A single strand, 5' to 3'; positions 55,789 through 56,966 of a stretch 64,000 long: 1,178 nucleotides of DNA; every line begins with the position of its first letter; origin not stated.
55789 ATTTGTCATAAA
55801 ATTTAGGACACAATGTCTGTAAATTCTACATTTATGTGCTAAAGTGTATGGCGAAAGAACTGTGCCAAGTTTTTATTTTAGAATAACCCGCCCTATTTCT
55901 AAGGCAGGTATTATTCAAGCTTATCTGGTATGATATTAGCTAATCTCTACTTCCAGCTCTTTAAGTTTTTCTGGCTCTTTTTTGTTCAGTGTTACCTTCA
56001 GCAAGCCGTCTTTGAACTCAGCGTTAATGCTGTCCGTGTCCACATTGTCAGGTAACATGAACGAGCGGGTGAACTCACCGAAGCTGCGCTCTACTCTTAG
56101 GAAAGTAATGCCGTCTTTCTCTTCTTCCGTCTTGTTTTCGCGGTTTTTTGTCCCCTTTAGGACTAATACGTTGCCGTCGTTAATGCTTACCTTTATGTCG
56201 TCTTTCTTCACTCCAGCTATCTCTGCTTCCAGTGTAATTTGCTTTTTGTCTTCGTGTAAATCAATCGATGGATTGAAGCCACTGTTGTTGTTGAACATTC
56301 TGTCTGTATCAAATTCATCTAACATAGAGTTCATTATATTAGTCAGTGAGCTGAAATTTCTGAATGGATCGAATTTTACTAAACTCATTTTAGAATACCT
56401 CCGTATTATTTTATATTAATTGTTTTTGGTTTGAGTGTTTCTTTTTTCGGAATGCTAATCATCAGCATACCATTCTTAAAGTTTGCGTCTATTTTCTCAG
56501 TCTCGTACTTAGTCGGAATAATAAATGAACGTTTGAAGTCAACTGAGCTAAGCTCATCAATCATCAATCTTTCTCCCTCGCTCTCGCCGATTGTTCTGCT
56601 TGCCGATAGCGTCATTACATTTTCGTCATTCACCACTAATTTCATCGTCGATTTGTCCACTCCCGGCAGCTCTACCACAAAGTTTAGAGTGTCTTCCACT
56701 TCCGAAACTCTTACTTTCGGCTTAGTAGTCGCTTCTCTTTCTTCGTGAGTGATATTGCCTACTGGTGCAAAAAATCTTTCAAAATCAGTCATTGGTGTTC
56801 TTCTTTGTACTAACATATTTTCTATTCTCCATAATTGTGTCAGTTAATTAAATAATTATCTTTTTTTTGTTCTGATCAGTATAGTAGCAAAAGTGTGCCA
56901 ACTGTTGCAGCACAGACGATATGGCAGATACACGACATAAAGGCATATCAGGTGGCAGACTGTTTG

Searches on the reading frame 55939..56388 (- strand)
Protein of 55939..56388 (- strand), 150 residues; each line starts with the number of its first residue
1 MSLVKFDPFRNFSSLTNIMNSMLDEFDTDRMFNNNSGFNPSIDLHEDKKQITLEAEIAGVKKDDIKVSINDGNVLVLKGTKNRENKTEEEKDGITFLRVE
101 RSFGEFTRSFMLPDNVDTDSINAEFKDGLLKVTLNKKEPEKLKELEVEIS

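Call 19: search_protein_families(library=pfam, proteins=[window:55939-56388:-], max_evalue=0.00001)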
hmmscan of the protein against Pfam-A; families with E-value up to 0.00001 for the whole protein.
window:55939-56388:- (150 aa): 1 family
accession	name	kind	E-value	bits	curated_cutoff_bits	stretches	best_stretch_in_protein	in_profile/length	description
PF00011.27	HSP20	-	2.4e-23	82.6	20.8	1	44-149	2-101/102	Hsp20/alpha crystallin family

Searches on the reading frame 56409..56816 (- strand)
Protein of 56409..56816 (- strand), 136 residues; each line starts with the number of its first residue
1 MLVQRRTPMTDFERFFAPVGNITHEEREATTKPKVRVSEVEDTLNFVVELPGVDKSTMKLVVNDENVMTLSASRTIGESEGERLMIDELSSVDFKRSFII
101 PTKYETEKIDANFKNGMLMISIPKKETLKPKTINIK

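Call 19: search_protein_families(library=pfam, proteins=[window:56409-56816:-], max_evalue=0.00001)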
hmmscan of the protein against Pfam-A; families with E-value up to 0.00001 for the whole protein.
window:56409-56816:- (136 aa): 1 family
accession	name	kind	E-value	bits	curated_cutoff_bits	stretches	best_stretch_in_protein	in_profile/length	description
PF00011.27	HSP20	-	3.7e-17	62.7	20.8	1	39-135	4-101/102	Hsp20/alpha crystallin family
